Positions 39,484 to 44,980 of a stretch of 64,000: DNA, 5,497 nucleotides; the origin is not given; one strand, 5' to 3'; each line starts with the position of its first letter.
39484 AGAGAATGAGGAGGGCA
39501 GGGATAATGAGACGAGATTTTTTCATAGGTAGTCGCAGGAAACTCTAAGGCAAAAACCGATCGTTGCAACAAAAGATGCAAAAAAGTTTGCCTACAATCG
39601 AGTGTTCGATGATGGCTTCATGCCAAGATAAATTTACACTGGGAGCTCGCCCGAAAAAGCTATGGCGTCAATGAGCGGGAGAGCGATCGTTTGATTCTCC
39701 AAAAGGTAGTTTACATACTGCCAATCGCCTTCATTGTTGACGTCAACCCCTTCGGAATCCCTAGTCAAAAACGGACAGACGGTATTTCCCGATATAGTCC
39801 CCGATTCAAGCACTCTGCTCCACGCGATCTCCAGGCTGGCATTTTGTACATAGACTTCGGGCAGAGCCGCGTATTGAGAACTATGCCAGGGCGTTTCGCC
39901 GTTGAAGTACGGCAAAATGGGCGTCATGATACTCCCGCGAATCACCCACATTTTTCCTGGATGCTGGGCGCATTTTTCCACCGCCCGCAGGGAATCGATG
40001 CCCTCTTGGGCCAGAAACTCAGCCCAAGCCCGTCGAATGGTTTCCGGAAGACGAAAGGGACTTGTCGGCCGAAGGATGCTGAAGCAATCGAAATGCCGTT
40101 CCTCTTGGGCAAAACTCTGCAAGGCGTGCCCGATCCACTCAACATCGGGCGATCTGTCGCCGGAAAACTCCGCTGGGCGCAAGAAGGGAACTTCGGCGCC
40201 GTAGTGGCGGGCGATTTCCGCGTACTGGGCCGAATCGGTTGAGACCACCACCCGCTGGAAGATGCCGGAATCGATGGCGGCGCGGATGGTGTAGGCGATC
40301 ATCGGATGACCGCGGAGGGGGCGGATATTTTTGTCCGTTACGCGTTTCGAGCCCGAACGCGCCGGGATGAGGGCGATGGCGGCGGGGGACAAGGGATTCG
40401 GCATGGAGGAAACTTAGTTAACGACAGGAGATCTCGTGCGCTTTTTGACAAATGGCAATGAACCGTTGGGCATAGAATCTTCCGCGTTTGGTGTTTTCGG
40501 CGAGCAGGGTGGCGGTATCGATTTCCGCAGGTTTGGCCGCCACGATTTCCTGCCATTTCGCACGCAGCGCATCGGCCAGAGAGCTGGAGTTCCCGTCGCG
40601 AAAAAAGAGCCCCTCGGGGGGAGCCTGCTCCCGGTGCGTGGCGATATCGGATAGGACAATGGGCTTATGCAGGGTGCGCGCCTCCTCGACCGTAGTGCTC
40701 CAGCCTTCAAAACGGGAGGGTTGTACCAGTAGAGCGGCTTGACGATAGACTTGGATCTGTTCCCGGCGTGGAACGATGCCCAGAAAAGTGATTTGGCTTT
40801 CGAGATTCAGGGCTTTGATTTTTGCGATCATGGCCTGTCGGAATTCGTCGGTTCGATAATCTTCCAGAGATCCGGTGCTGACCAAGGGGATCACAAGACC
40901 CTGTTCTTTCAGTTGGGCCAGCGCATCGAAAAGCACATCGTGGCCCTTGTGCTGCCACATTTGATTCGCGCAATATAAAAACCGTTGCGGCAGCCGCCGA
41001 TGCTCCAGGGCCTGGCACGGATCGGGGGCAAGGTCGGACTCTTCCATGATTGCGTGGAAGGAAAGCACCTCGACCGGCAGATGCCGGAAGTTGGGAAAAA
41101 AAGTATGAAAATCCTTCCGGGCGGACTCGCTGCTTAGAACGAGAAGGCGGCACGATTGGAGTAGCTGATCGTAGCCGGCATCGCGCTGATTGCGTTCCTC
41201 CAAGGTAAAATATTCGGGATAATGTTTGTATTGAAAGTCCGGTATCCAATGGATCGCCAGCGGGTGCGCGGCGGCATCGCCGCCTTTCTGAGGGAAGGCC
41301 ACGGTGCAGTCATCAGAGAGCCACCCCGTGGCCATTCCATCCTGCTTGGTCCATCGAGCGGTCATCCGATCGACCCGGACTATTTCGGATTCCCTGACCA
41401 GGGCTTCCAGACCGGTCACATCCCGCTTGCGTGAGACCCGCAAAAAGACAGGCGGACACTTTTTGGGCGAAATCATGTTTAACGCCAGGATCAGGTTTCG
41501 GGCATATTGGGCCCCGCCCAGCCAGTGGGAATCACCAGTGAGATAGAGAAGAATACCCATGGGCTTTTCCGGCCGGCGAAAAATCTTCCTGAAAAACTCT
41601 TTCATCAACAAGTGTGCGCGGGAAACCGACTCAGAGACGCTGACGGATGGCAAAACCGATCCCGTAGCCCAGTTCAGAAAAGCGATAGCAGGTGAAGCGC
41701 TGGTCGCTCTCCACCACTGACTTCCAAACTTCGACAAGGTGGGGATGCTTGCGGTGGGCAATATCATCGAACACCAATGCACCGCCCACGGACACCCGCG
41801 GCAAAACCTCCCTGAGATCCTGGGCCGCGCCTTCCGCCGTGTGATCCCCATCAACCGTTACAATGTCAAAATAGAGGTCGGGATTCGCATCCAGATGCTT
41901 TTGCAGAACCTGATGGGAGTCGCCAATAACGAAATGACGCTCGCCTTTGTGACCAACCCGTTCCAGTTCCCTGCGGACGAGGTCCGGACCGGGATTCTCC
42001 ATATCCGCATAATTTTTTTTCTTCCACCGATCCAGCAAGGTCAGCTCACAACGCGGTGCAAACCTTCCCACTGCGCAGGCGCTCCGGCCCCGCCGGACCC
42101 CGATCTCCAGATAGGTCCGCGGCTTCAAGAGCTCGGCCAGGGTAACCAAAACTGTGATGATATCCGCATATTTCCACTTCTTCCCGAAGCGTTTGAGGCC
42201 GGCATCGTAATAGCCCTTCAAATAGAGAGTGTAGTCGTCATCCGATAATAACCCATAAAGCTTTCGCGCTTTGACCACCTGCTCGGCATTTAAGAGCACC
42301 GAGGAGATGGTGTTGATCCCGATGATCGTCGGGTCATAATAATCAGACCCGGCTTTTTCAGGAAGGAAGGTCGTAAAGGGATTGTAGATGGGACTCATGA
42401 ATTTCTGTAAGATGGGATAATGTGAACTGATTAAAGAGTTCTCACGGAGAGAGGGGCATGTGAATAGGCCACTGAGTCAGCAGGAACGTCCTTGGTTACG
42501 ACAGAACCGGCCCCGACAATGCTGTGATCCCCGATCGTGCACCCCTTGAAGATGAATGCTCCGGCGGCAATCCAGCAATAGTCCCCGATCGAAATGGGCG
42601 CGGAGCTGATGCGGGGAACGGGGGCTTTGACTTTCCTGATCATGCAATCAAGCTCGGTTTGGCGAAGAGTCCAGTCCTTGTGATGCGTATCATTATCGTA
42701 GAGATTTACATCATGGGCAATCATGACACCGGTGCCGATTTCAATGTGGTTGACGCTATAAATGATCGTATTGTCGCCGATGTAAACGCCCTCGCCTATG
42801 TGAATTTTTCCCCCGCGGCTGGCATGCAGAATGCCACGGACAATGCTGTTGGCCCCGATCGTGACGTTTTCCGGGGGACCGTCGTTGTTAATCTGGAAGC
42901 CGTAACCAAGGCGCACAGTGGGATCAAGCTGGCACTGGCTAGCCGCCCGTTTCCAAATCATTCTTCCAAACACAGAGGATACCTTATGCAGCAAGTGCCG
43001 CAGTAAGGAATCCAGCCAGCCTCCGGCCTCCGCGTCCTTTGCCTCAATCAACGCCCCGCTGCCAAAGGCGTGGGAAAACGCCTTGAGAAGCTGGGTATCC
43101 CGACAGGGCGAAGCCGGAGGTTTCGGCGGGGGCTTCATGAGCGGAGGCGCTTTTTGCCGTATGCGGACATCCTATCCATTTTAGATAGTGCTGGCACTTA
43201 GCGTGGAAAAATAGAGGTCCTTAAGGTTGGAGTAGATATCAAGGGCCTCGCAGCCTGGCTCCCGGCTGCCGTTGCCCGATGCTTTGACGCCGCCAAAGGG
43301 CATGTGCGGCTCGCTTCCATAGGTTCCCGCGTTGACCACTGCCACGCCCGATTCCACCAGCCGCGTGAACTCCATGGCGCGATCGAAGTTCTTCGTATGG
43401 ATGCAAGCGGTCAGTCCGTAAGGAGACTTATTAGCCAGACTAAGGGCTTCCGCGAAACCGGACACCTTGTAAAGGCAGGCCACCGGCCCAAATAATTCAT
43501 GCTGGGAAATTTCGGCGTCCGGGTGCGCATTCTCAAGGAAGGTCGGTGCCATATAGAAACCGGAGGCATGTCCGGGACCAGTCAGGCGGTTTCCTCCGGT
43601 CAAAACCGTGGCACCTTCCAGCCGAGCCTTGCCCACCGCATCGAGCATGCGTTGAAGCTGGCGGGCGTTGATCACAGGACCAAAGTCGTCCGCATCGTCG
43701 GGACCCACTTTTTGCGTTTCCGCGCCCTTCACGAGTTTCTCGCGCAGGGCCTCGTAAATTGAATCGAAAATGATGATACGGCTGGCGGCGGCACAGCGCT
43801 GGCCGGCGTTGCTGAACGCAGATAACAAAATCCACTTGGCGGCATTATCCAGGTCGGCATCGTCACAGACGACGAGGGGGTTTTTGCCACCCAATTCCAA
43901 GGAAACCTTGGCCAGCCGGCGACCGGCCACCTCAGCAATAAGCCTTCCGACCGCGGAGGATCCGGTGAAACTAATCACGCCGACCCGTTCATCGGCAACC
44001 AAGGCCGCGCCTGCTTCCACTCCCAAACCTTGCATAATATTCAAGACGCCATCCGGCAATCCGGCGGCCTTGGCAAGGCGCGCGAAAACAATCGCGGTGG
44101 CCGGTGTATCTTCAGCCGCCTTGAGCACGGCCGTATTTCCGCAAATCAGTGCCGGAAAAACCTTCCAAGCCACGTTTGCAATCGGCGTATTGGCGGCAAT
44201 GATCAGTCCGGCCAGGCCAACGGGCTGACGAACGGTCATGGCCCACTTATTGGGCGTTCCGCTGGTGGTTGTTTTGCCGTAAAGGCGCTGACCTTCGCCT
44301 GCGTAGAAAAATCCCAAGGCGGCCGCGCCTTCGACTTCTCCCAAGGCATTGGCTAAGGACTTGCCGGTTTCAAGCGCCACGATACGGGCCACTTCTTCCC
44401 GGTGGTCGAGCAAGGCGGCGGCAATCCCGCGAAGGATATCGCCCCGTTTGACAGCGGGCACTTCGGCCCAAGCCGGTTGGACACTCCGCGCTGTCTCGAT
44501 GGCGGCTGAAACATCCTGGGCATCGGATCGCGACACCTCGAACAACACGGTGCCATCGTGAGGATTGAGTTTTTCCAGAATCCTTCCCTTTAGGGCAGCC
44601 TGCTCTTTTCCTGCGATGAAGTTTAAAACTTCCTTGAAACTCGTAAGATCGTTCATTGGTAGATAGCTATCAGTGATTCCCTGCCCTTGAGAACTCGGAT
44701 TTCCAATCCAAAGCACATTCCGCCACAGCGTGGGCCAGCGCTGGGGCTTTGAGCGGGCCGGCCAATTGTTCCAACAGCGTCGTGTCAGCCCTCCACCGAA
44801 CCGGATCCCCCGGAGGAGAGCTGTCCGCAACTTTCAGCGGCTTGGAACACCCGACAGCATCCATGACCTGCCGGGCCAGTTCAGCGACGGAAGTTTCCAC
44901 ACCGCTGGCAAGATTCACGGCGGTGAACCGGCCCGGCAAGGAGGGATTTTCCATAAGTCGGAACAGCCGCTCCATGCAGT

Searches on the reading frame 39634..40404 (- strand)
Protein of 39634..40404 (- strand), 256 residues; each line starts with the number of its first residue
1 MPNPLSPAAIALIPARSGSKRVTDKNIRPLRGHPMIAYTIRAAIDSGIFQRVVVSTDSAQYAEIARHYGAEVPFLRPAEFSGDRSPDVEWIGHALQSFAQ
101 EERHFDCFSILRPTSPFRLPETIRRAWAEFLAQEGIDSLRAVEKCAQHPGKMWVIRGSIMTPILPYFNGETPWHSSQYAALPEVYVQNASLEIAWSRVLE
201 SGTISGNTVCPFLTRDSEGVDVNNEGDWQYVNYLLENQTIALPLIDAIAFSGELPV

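Call 52: search_protein_families(library=pfam, proteins=[window:39634-40404:-], max_evalue=0.001)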
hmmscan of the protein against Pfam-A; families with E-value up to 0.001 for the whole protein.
window:39634-40404:- (256 aa): 2 families
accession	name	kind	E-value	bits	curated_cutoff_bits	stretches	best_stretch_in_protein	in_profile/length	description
PF02348.25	CTP_transf_3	-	2.1e-22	80.4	22.6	1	10-84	1-75/217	Cytidylyltransferase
PF12804.13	NTP_transf_3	-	2.8e-05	24.8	27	1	23-133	14-114/160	MobA-like NTP transferase domain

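Call 65: search_protein_families(library=ncbifam, proteins=[window:39634-40404:-], max_evalue=0.001)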
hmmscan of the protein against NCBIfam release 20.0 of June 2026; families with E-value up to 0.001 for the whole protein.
window:39634-40404:- (256 aa): 6 families
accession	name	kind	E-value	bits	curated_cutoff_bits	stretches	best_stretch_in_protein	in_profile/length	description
TIGR03584.1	PseF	equivalog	5.5e-40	137.4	205.7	1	10-143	1-132/222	pseudaminic acid cytidylyltransferase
NF003952.0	PRK05450.1-5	subfamily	2e-11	43.5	193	1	9-82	3-76/250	3-deoxy-manno-octulosonate cytidylyltransferase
NF003950.0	PRK05450.1-3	subfamily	2.3e-09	36.9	234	1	10-73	4-67/248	3-deoxy-manno-octulosonate cytidylyltransferase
NF009905.0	PRK13368.1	subfamily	1e-08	34.9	255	1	9-72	3-66/243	3-deoxy-manno-octulosonate cytidylyltransferase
NF003948.0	PRK05450.1-1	equivalog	1.2e-08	34.5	281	1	9-100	6-91/248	3-deoxy-manno-octulosonate cytidylyltransferase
TIGR00466.1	kdsB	equivalog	3e-08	33.4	155.2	1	11-82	5-75/241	3-deoxy-manno-octulosonate cytidylyltransferase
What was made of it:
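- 39634..40404 (-): CMP-ulosonic acid synthetase (PseF/KdsB-like cytidylyltransferase). Calls 52 and 65.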

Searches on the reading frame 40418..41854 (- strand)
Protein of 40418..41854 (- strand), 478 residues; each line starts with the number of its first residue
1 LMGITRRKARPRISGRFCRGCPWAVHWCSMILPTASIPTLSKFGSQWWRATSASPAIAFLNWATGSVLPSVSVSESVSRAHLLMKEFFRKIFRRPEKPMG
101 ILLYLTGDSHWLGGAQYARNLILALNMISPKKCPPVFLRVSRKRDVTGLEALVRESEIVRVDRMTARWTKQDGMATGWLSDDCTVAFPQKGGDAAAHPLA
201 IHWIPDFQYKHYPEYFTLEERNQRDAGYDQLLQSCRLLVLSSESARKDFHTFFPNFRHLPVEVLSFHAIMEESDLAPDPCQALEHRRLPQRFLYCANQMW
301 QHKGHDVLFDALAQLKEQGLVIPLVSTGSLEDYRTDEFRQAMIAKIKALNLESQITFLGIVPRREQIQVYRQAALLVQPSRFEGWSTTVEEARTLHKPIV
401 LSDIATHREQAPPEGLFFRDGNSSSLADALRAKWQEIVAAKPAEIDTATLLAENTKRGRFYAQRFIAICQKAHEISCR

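Call 52: search_protein_families(library=pfam, proteins=[window:40418-41854:-], max_evalue=0.001)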
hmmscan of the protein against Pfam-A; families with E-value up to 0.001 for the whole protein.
window:40418-41854:- (478 aa): 2 families
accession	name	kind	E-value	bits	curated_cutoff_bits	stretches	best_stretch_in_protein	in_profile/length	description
PF00534.26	Glycos_transf_1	-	5.5e-17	62.3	26.4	1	290-431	15-153/172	Glycosyl transferases group 1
PF13692.12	Glyco_trans_1_4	-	4.5e-16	59.8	27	1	291-431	3-137/142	Glycosyl transferases group 1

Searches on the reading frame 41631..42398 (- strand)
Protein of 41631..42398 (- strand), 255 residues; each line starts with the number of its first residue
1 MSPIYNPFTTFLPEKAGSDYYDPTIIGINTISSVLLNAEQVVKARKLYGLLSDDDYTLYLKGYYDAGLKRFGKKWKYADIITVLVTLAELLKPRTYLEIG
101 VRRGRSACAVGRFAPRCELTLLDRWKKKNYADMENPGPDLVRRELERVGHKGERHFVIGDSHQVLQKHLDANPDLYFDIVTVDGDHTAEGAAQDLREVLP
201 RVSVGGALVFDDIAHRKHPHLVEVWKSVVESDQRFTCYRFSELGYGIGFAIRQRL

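Call 52: search_protein_families(library=pfam, proteins=[window:41631-42398:-], max_evalue=0.001)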
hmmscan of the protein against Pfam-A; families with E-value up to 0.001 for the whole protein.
window:41631-42398:- (255 aa): 1 family
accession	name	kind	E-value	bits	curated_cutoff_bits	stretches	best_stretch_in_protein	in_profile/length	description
PF13578.12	Methyltransf_24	-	1.5e-16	61.6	26.3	1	97-213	1-105/105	Methyltransferase domain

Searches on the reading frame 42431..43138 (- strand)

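Call 52: search_protein_families(library=pfam, proteins=[window:42431-43138:-], max_evalue=0.001)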
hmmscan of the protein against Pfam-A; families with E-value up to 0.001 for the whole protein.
window:42431-43138:- (235 aa): 3 families
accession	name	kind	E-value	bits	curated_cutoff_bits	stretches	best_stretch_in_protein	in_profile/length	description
PF00132.30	Hexapep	-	1.5e-13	50.3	27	1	182-216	2-36/36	Bacterial transferase hexapeptide (six repeats)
PF14602.12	Hexapep_2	-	2e-09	37.4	27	1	181-216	1-34/34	Hexapeptide repeat of succinyl-transferase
PF25084.1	LbH_EIF2B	-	0.00011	22.6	54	0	66-145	13-86/105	EIF2B subunit epsilon LbH domain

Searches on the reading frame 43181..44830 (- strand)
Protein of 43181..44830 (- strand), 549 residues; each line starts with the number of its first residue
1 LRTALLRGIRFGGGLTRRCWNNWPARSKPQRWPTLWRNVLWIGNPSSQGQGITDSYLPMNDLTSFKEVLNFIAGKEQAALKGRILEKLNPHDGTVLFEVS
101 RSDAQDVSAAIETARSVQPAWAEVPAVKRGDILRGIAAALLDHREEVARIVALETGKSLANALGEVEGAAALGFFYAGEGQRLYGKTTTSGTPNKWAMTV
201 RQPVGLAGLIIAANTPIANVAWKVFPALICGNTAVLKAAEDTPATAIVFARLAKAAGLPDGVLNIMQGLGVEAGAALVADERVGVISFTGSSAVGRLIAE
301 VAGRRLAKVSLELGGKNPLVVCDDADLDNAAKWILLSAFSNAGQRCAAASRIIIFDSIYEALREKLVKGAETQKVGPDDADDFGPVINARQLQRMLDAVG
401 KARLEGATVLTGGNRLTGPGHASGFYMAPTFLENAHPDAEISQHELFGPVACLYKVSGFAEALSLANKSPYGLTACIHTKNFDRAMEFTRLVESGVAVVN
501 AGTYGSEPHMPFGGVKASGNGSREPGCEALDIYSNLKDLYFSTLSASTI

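Call 52: search_protein_families(library=pfam, proteins=[window:43181-44830:-], max_evalue=0.001)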
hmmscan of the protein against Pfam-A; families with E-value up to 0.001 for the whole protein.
window:43181-44830:- (549 aa): 1 family
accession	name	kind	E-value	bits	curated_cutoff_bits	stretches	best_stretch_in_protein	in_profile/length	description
PF00171.27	Aldedh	-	1.7e-147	492.1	23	1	85-537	9-459/461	Aldehyde dehydrogenase family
